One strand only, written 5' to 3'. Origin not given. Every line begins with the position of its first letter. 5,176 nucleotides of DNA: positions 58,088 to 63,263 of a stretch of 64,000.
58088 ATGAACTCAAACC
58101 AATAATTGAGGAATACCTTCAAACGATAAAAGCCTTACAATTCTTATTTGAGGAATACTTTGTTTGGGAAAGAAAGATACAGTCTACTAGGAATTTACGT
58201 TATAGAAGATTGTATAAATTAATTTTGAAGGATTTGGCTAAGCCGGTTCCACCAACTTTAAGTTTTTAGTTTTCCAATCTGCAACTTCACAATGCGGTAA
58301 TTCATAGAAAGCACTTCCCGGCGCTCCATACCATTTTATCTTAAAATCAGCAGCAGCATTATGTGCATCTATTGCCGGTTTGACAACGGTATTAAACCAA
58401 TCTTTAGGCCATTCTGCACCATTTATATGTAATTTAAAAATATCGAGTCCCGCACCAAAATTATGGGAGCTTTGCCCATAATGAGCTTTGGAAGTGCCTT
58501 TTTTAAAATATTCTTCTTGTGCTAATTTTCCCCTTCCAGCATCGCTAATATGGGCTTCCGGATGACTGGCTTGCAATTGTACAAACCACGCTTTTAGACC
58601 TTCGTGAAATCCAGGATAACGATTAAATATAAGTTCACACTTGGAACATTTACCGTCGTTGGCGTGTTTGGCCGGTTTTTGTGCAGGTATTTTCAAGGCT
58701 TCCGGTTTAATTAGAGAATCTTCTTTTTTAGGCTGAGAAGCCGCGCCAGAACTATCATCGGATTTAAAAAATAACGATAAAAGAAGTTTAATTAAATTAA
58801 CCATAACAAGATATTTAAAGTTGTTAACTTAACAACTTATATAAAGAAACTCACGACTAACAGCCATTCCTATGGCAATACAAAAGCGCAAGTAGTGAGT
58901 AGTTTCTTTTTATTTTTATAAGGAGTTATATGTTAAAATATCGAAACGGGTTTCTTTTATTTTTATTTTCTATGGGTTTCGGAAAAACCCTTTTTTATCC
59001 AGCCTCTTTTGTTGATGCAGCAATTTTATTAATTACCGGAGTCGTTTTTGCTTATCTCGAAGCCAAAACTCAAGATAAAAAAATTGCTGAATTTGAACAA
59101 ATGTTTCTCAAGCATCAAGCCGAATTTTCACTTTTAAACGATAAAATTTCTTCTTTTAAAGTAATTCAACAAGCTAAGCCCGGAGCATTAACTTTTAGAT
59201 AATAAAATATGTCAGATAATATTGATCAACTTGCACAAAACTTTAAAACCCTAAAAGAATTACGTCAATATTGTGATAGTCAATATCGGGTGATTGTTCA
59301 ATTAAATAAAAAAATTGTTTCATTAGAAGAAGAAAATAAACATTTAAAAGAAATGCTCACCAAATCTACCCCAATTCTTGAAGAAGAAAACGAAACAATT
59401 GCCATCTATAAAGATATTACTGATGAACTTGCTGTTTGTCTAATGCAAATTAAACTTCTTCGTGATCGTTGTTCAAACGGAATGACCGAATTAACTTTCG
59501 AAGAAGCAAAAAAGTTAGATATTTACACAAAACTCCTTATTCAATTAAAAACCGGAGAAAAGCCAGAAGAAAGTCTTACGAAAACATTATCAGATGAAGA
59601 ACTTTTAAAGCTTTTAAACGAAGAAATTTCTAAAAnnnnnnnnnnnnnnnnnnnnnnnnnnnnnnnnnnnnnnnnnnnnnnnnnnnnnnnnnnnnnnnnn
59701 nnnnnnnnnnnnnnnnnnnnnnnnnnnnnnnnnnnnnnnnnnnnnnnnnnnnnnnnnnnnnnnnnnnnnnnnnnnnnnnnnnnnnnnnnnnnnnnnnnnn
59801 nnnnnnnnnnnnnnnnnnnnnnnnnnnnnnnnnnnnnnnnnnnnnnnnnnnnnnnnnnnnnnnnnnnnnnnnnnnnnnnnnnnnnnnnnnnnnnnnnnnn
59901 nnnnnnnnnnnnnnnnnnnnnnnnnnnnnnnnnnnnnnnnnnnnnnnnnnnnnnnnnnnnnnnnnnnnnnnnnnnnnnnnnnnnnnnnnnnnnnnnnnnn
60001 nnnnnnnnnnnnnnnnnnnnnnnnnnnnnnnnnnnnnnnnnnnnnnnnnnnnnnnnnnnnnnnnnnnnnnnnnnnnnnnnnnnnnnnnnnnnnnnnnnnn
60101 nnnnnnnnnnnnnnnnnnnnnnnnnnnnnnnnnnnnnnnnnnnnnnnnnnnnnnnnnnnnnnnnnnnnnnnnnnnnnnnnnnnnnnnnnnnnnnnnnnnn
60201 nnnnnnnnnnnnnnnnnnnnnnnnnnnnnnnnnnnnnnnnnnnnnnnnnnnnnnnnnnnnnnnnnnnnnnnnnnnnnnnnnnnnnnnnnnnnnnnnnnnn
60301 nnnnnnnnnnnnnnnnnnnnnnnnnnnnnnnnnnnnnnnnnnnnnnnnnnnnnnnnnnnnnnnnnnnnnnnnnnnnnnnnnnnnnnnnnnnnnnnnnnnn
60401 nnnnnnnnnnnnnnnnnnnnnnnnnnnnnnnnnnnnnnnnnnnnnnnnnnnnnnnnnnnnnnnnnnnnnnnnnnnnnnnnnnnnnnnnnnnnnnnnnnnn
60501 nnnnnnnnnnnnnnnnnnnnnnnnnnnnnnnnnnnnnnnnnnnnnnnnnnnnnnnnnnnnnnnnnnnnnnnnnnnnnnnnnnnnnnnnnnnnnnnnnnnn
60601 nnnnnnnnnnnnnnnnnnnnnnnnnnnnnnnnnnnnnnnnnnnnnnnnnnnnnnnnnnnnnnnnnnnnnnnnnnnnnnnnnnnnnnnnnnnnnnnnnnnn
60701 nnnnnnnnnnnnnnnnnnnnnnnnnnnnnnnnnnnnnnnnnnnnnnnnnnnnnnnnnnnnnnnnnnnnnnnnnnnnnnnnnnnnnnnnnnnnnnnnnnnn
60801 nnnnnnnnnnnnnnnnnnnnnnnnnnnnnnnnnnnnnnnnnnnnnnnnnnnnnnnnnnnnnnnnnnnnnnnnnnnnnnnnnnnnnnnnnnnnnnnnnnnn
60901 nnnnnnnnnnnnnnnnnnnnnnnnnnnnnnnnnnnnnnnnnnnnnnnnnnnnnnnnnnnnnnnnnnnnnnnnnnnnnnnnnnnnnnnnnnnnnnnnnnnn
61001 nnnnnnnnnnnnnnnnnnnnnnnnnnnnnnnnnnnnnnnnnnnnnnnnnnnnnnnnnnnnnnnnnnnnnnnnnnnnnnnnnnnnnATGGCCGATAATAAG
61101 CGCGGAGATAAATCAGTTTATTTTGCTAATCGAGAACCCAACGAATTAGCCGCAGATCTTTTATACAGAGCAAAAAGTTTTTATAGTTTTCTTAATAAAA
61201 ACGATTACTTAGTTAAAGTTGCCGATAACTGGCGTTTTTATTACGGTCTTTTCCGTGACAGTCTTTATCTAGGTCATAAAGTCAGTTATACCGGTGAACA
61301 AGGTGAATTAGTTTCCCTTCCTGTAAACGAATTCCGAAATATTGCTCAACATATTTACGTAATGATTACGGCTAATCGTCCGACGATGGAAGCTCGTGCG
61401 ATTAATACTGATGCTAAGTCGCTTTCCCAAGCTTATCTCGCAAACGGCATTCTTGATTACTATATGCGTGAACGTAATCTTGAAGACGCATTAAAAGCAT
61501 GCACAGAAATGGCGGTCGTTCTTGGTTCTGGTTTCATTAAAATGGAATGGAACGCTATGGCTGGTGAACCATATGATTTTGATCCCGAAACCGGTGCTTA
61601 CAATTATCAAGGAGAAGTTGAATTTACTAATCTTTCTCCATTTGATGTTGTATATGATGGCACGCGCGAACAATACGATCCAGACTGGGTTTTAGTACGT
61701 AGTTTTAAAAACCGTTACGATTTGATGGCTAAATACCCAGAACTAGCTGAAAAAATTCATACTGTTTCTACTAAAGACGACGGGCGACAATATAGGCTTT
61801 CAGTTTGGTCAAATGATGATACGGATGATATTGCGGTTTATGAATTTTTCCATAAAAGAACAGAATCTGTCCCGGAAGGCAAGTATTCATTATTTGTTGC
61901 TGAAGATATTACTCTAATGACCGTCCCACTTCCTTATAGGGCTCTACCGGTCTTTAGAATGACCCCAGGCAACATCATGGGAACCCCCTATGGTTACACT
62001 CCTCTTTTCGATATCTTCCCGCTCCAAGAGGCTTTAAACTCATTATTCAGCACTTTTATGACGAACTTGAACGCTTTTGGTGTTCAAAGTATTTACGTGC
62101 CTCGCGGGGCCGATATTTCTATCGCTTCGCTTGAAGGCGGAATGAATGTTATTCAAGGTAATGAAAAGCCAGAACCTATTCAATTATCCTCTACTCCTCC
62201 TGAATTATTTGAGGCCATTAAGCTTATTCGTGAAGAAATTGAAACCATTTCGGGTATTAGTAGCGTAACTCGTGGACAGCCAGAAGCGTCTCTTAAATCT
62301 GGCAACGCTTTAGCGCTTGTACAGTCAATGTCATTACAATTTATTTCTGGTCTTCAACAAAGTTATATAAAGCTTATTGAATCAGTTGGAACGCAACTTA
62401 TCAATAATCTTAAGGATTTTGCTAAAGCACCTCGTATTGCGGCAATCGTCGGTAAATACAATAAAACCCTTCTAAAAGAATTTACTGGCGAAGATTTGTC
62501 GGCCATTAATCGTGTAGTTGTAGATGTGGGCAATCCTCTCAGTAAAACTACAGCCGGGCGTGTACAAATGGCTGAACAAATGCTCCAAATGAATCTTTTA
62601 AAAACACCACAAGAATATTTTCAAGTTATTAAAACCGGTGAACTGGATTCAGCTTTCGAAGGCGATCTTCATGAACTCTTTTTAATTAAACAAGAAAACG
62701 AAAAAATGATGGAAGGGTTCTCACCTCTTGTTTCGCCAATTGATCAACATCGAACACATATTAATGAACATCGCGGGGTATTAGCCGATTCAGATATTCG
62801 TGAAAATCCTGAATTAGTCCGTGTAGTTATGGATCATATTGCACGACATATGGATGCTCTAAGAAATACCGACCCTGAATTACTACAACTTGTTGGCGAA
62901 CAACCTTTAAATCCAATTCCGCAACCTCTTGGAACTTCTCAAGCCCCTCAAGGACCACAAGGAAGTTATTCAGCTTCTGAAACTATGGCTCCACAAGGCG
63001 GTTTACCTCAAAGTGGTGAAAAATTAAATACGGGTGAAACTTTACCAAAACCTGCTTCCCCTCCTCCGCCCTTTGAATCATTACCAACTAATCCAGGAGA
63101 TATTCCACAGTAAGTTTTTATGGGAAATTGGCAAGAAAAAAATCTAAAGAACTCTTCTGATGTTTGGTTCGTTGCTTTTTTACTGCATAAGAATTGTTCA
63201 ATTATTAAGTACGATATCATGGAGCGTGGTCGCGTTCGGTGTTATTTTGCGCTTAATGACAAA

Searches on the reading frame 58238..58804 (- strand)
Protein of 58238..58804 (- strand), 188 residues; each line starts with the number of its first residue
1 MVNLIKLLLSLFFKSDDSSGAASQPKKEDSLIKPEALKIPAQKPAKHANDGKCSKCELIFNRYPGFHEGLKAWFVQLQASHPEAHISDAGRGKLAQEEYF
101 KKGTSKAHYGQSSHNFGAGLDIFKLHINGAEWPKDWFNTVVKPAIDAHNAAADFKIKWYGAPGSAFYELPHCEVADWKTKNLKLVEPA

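Call 57: search_protein_families(library=pfam, proteins=[window:58238-58804:-], max_evalue=0.1)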
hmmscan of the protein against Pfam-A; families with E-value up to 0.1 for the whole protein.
window:58238-58804:- (188 aa): 0 families

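Call 58: search_protein_families(library=phrogs, proteins=[window:58238-58804:-], max_evalue=0.01)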
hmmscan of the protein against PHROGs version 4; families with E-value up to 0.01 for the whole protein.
window:58238-58804:- (188 aa): 3 families
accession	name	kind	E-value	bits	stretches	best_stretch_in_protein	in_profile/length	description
phrog_465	-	lysis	0.0002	21.8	1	85-178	76-169/292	endolysin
phrog_2649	-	lysis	0.00034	21.6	1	74-181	25-134/261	endolysin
phrog_15351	-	lysis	0.008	16.5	0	106-179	72-141/289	endolysin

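Call 78: find_related_loci(query=window:58238-58804:-, collection=viral_contigs, flank=6000)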
Query window:58238-58804:- (188 aa) in viral_contigs; peptide patterns used: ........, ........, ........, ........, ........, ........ (x = any residue, [..] = any of these).
1 stretches matched a pattern, but none encodes a relative of the query by tblastn (E <= 1e-3).

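Call 89: search_protein_families(library=ncbifam, proteins=[window:58238-58804:-], max_evalue=0.1)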
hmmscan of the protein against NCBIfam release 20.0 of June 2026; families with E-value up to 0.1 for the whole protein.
window:58238-58804:- (188 aa): 0 families

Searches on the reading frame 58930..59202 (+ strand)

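Call 89: search_protein_families(library=ncbifam, proteins=[window:58930-59202:+], max_evalue=0.1)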
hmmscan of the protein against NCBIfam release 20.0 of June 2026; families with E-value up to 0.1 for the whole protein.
window:58930-59202:+ (90 aa): 1 family
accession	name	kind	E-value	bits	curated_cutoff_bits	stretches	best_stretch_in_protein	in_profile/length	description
NF009262.0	PRK12619.1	equivalog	0.096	13.1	183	0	41-76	86-123/130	flagellar basal body rod protein FlgB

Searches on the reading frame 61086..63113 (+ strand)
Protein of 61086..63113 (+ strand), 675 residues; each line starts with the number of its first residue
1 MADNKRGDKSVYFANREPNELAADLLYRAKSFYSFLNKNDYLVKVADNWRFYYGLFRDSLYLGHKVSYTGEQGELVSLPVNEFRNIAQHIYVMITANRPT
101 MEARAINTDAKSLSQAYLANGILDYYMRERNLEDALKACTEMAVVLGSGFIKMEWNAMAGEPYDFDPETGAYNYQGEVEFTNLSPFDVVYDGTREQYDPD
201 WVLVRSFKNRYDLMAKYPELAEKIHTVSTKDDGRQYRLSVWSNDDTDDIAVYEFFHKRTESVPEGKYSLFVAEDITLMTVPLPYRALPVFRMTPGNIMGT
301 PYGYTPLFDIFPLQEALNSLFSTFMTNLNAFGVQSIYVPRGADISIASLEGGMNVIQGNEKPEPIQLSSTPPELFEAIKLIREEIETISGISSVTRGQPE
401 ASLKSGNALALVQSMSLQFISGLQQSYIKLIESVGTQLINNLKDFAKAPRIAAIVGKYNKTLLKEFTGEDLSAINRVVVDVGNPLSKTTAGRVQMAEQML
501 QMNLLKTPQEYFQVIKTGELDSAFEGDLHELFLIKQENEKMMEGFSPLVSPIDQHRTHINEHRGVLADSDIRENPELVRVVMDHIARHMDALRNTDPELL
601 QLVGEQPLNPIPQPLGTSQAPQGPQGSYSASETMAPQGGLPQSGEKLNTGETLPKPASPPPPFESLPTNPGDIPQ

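Call 67: find_encoding_contigs(protein=window:61086-63113:+, flank=10000, max_places=1)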
Protein window:61086-63113:+ (675 aa): 3 contigs read that carry it; 1 place shown.
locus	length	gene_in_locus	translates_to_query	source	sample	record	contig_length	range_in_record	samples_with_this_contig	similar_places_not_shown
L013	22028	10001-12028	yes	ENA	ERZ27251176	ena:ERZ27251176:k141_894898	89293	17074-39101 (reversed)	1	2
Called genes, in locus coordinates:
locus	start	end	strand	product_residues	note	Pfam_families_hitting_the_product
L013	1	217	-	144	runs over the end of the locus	-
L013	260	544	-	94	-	-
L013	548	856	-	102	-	-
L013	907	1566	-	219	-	-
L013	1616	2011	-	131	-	-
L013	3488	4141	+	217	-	-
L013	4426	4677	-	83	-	-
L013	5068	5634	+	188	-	-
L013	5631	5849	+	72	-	-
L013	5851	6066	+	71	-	-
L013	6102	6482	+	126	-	-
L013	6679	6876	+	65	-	-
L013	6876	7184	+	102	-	-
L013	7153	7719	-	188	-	-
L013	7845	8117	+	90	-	-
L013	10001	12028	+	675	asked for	PF16510:P22_portal (faint)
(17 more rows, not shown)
